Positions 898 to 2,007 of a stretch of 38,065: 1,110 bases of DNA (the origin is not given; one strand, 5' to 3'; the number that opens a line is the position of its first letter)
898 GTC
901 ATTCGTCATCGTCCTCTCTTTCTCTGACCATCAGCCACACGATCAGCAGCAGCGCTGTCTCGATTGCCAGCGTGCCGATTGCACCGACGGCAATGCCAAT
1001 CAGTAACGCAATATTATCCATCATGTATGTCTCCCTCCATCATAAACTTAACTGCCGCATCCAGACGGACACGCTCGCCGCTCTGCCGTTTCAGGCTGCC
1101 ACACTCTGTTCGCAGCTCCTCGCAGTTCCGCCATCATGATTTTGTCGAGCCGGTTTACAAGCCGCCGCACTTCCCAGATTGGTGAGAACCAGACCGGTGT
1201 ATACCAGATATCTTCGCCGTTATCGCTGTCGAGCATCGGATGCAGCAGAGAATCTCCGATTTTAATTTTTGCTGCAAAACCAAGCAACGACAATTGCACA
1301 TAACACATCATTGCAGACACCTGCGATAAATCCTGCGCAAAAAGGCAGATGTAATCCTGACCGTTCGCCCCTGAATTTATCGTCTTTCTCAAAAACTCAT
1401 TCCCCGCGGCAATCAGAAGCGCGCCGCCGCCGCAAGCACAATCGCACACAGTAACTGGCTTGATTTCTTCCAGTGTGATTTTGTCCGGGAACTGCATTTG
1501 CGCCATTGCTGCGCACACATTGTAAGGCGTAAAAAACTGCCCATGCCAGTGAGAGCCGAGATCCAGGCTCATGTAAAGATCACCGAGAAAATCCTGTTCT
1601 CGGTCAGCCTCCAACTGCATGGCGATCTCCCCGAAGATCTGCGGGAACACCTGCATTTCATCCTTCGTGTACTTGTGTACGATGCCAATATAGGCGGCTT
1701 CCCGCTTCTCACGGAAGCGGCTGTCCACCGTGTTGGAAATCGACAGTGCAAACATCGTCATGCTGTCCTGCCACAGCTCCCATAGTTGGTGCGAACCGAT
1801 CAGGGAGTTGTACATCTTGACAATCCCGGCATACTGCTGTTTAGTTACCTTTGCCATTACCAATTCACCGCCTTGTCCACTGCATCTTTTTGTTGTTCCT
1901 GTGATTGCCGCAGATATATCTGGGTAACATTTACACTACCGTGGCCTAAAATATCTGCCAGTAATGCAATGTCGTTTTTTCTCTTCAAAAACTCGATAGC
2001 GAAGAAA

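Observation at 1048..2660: Second, low-GC tyrosine recombinase translationally coupled to an HsdM-like protein that lacks the catalytic NPPF motif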

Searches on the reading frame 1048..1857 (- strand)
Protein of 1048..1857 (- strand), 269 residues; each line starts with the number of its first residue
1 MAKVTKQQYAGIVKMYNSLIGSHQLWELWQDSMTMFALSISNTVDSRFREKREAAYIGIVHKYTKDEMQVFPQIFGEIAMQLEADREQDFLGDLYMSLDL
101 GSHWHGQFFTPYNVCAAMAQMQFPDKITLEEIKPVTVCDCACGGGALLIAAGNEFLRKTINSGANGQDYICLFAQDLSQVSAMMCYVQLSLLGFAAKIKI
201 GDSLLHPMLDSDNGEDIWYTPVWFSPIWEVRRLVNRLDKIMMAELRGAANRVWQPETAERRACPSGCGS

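Call 3: search_protein_families(library=pfam, proteins=[window:1048-1857:-], max_evalue=0.1)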
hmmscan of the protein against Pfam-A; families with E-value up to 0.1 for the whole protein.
window:1048-1857:- (269 aa): 1 family
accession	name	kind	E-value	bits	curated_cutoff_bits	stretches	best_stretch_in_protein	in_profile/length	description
PF02384.22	N6_Mtase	-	1.5e-09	38.1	20.4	1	104-233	24-144/311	N-6 DNA Methylase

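Call 6: search_protein_families(library=phrogs, proteins=[window:1048-1857:-], max_evalue=0.001)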
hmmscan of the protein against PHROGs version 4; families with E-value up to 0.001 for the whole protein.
window:1048-1857:- (269 aa): 5 families
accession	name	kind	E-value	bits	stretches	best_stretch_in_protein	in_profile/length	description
phrog_5696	-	unknown function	5.6e-75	252.9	1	7-241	18-244/250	-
phrog_23459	-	unknown function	1.2e-28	100.7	1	12-205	430-619/649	-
phrog_2713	-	unknown function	6.5e-08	33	1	81-168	163-250/520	-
phrog_34860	-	unknown function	4.4e-05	22.6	1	106-205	214-312/830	-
phrog_19264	-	unknown function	0.0007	20.1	1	103-217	194-298/349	-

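Call 7: find_homologous_proteins(query=window:1048-1857:-)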
Query window:1048-1857:- (269 aa): 974 proteins with E <= 0.001 among 1594 candidates; the best 120 are listed.
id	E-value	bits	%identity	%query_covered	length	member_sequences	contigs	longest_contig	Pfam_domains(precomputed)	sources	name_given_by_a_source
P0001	2.5e-161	553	99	90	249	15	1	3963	PF02384.23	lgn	-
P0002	2.4e-142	491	87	90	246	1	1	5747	PF02384.23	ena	-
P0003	2.9e-138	478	84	90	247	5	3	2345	PF02384.23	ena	-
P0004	2.3e-136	471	83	90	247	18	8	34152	PF02384.23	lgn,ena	-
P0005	5.8e-131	454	79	90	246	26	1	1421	PF02384.23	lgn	-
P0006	7.7e-129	447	79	90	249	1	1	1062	PF02384.23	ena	-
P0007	2.2e-128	445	77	91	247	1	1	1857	PF02384.23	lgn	-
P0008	6.7e-128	444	76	90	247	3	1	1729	PF02384.23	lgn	-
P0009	1.9e-126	439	76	90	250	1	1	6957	PF02384.23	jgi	jgi:type I restriction-modification system DNA methylase subunit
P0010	5.3e-125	434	76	89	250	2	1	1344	PF02384.23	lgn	-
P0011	8.4e-125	434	76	89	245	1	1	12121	PF02384.23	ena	-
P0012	1.3e-124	433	75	93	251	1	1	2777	PF02384.23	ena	-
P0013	1.7e-124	433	76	90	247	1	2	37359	PF02384.23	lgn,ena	-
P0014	3.9e-124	431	75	90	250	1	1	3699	PF02384.23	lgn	-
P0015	4.2e-124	431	75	89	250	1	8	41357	PF02384.23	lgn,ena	-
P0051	9.2e-106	371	63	89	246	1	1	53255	PF02384.23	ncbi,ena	-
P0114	2.5e-92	327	59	88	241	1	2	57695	PF02384.23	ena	-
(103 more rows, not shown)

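Call 8: search_dna_similar(query=window:1048-1857:-, collection=phages, mode=protein, max_rows=40)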
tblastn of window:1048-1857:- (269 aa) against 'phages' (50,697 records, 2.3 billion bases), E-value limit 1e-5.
Records with a match: 10; places in all: 10; records where one place covers at least 80% of the query: 9.
Best place of each record, by identity: <60% 10.
By first word of the organism name: Faecalibacterium 4; Vibrio 3; Bacteriophage 2; Dulem 1.
By host as written in the record: - 3; Faecalibacterium prausnitzii 2; Faecalibacterium sp. FM8 1; Faecalibacterium sp. HTF-238 1; Propithecus coquereli 1; Vibrio crassostreae 1; Vibrio sp. 1.
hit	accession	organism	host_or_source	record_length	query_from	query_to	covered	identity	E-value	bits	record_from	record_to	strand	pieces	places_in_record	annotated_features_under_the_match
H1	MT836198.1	Bacteriophage sp.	human fecal samples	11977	4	252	93%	39.5%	3e-45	167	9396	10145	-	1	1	record has no annotation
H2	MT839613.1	Bacteriophage sp.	human fecal samples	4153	12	244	87%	39.1%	1e-44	166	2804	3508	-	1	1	record has no annotation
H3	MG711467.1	Faecalibacterium phage FP_Taranis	Faecalibacterium prausnitzii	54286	13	257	91%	33.6%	2e-37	145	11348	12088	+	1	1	type I restriction-modification system, DNA methyltransferase subunit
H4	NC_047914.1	Faecalibacterium phage FP_Taranis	Faecalibacterium prausnitzii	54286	13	257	91%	33.6%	2e-37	145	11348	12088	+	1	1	N-6 DNA methylase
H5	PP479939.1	Faecalibacterium phage Roos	Faecalibacterium sp. FM8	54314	13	257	91%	33.2%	2e-37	145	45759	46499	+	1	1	hypothetical protein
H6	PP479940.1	Faecalibacterium phage Pioen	Faecalibacterium sp. HTF-238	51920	13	252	89%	33.9%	3e-38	147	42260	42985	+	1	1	hypothetical protein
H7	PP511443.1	Dulem virus 37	Propithecus coquereli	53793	12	228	81%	32.4%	2e-24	107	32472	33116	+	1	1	type I restriction-modification system methyltransferase subunit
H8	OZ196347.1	Vibrio phage K389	Seawater and oysters mix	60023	13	235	83%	30.1%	7e-18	89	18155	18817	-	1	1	hypothetical protein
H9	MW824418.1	Vibrio phage 268E42.1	Vibrio crassostreae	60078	13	235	83%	30.1%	7e-18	89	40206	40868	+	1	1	hypothetical protein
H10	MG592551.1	Vibrio phage 1.185.O._10N.286.49.C2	Vibrio sp.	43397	25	236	79%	27.8%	6e-11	68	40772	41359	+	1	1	S-adenosyl-L-methionine-dependent methyltransferase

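Call 9: get_annotated_region(hit=H4, flank=4000)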
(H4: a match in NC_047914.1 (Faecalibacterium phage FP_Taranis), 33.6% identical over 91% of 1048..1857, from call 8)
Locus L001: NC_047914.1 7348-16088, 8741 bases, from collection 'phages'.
description: Faecalibacterium phage FP_Taranis, complete genome.
organism: Faecalibacterium phage FP_Taranis (NCBI taxid 2070186)
taxonomy: Viruses; Duplodnaviria; Heunggongvirae; Uroviricota; Caudoviricetes; Taranisvirus; Taranisvirus taranis
host: Faecalibacterium prausnitzii; source: -; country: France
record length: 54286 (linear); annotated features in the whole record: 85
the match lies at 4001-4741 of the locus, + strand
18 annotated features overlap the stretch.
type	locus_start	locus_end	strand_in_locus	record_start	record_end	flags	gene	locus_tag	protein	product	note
CDS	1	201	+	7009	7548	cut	-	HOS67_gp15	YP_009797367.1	single strand DNA binding protein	rasttk_feature_creation_tool=prodigal; SSB Single-strand DNA binding protein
CDS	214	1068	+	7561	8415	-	-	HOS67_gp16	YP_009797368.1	DnaD domain protein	rasttk_feature_creation_tool=prodigal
CDS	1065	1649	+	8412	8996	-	-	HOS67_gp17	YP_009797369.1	helicase loader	rasttk_feature_creation_tool=prodigal; Helicase loader lambda P-like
CDS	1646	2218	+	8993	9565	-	-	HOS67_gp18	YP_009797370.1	3D domain-containing protein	rasttk_feature_creation_tool=prodigal; hypothetical protein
CDS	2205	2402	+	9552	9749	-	-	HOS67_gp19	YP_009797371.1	hypothetical protein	rasttk_feature_creation_tool=prodigal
CDS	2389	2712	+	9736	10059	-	-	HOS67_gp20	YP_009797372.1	nuclease protein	rasttk_feature_creation_tool=prodigal; P1 Ref-like nuclease protein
CDS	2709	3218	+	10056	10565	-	-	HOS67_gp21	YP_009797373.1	Holliday junction resolvase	rasttk_feature_creation_tool=prodigal; RuvC resolvase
CDS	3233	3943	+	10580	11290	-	-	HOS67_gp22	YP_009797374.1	putative DNA translocase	rasttk_feature_creation_tool=prodigal; Putative DNA translocase, FtsK DNA binding domain containing protein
CDS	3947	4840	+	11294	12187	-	-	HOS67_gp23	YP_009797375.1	N-6 DNA methylase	rasttk_feature_creation_tool=prodigal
CDS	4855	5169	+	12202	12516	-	-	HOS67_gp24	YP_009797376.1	hypothetical protein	rasttk_feature_creation_tool=prodigal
CDS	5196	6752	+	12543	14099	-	-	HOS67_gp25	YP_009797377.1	ParB-like partition protein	rasttk_feature_creation_tool=prodigal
CDS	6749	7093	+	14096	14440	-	-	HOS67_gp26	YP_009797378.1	hypothetical protein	rasttk_feature_creation_tool=prodigal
CDS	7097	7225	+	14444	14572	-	-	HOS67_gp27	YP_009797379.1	hypothetical protein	rasttk_feature_creation_tool=prodigal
CDS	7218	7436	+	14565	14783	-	-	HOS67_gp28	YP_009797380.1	hypothetical protein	rasttk_feature_creation_tool=prodigal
CDS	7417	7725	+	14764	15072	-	-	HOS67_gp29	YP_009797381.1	hypothetical protein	rasttk_feature_creation_tool=prodigal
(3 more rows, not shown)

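Call 10: get_annotated_region(hit=H7, flank=4000)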
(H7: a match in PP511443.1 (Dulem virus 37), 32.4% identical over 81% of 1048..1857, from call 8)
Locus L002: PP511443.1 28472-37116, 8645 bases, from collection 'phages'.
description: Dulem virus 37 isolate Duke_22FF_208, complete genome.
organism: Dulem virus 37 (NCBI taxid 3145755)
taxonomy: Viruses; Duplodnaviria; Heunggongvirae; Uroviricota; Caudoviricetes
host: Propithecus coquereli; source: feces; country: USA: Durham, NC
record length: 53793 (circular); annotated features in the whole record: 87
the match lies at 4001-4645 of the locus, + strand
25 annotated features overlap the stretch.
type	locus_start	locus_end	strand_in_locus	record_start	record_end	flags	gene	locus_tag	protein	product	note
CDS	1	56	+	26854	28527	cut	-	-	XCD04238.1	cell wall hydrolase autolysin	-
CDS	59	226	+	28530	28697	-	-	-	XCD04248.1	FeoB-associated Cys-rich membrane protein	-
CDS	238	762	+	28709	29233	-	-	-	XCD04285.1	hypothetical protein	-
CDS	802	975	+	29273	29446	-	-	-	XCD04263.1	hypothetical protein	-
CDS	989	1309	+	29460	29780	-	-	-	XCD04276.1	hypothetical protein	-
CDS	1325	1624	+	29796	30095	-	-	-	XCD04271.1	hypothetical protein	-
CDS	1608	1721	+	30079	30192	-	-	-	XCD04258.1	hypothetical protein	-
CDS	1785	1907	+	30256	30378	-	-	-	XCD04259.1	hypothetical protein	-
CDS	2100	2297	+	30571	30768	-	-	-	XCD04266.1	hypothetical protein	-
CDS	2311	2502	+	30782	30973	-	-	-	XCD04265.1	hypothetical protein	-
CDS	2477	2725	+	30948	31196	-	-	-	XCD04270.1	hypothetical protein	-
CDS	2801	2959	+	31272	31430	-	-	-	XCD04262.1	hypothetical protein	-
CDS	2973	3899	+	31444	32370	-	-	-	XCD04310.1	SprT-like domain-containing protein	SprT-like domain-containing protein Spartan/DNA Complex repair, protease, DNA binding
CDS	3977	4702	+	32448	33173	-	-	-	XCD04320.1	type I restriction-modification system methyltransferase subunit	-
CDS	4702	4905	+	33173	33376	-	-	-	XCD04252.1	HTH XrE protein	-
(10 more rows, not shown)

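Call 11: get_annotated_region(hit=H9, flank=4000)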
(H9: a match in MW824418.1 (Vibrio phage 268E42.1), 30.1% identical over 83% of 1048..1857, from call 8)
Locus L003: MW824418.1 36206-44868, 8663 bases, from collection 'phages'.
description: Vibrio phage 268E42.1, complete genome.
organism: Vibrio phage 268E42.1 (NCBI taxid 2859321)
taxonomy: Viruses; Duplodnaviria; Heunggongvirae; Uroviricota; Caudoviricetes
host: Vibrio crassostreae; source: filtered seawater; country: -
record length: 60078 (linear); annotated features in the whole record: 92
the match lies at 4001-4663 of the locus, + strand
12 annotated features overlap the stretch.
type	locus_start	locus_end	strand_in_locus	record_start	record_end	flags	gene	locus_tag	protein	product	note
CDS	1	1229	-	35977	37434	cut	-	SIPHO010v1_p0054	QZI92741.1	hypothetical protein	-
CDS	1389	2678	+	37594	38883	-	-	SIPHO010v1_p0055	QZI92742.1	hypothetical protein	-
CDS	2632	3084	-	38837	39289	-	-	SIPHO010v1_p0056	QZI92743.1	hypothetical protein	-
CDS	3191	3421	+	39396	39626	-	-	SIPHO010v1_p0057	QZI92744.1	hypothetical protein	conserved protein of unknown function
CDS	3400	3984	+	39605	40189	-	-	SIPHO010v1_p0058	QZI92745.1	HNH endonuclease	-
CDS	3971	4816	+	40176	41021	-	-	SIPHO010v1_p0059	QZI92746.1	hypothetical protein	-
CDS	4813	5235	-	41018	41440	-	-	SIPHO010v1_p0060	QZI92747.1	hypothetical protein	-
CDS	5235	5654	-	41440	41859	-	-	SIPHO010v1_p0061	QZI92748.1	hypothetical protein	-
CDS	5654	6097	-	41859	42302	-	-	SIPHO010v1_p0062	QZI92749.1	hypothetical protein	-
CDS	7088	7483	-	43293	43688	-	-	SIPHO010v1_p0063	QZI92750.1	hypothetical protein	-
CDS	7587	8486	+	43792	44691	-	-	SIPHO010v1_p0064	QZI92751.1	hypothetical protein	-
CDS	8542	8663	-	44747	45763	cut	-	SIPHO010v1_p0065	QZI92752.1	hypothetical protein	-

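Call 12: find_encoding_contigs(protein=P0004, flank=5000, max_places=4)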
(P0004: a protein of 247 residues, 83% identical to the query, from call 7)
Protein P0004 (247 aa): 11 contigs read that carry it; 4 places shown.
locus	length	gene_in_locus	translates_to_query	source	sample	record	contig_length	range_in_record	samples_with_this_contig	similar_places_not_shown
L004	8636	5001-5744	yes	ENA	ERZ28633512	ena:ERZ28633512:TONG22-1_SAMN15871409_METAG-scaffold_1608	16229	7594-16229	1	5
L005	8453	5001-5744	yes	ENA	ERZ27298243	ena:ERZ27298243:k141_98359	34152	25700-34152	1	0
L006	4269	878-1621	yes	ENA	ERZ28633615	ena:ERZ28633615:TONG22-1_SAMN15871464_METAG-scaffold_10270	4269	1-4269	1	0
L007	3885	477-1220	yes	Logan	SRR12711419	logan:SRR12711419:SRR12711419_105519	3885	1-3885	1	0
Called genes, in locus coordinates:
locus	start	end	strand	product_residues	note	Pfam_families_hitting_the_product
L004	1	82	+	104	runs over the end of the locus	PF08774:VRR_NUC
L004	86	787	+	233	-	PF05037:DUF669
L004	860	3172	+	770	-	PF22763:NrS1-1_pol-like_HBD, PF08706:D5_N, PF19263:DUF5906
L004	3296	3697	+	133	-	-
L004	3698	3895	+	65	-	-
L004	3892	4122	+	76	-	PF11753:DUF3310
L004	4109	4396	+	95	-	PF13240:Zn_Ribbon_1 (faint)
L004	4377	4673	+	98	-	PF04448:DUF551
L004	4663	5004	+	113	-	-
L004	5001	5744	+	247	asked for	PF02384:N6_Mtase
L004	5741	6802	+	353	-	PF13495:Phage_int_SAM_4, PF02899:Phage_int_SAM_1, PF24624:Int_N (weak), PF00589:Phage_integrase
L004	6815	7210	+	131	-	-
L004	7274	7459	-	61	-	-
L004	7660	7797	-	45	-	-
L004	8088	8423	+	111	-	-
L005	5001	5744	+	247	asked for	PF02384:N6_Mtase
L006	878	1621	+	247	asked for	PF02384:N6_Mtase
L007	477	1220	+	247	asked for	PF02384:N6_Mtase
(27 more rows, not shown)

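Call 13: find_encoding_contigs(protein=P0051, flank=5000, max_places=3)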
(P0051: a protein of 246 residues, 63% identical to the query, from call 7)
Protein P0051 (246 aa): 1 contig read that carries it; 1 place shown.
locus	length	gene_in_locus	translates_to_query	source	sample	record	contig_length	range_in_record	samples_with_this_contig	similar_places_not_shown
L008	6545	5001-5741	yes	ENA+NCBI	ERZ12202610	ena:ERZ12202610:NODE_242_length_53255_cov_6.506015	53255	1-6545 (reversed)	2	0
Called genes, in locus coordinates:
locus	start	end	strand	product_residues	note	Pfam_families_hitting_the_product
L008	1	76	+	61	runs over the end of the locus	-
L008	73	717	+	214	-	PF09588:YqaJ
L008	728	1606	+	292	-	PF07083:DUF1351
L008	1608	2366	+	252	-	PF03837:RecT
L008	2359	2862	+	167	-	PF00436:SSB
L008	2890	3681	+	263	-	PF14297:Lin1244_N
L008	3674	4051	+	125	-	-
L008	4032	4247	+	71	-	-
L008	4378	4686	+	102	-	PF12961:DUF3850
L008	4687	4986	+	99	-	PF11753:DUF3310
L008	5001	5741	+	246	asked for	PF02384:N6_Mtase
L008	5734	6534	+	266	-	PF00589:Phage_integrase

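Call 14: find_encoding_contigs(protein=P0114, flank=5000, max_places=3)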
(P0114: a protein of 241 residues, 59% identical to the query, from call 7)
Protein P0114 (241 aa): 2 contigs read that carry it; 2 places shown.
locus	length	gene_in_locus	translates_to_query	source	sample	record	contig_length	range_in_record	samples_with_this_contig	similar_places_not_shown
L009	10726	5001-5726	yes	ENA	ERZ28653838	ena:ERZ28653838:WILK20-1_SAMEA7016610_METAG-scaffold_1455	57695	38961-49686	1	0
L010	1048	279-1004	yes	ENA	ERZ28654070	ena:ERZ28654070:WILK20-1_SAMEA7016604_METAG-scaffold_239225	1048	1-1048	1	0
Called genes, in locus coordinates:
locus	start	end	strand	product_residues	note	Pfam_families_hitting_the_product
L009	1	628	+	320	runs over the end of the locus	PF12224:Amidoligase_2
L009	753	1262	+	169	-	PF06094:GGACT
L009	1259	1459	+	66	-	-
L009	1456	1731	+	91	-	-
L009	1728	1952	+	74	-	-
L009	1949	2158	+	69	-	-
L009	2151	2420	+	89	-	-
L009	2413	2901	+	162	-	-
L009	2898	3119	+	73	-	-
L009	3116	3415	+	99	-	-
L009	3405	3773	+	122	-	-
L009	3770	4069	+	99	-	-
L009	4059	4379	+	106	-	-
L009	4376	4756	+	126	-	-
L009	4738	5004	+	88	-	-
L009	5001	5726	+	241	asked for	PF02384:N6_Mtase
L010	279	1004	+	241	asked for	PF02384:N6_Mtase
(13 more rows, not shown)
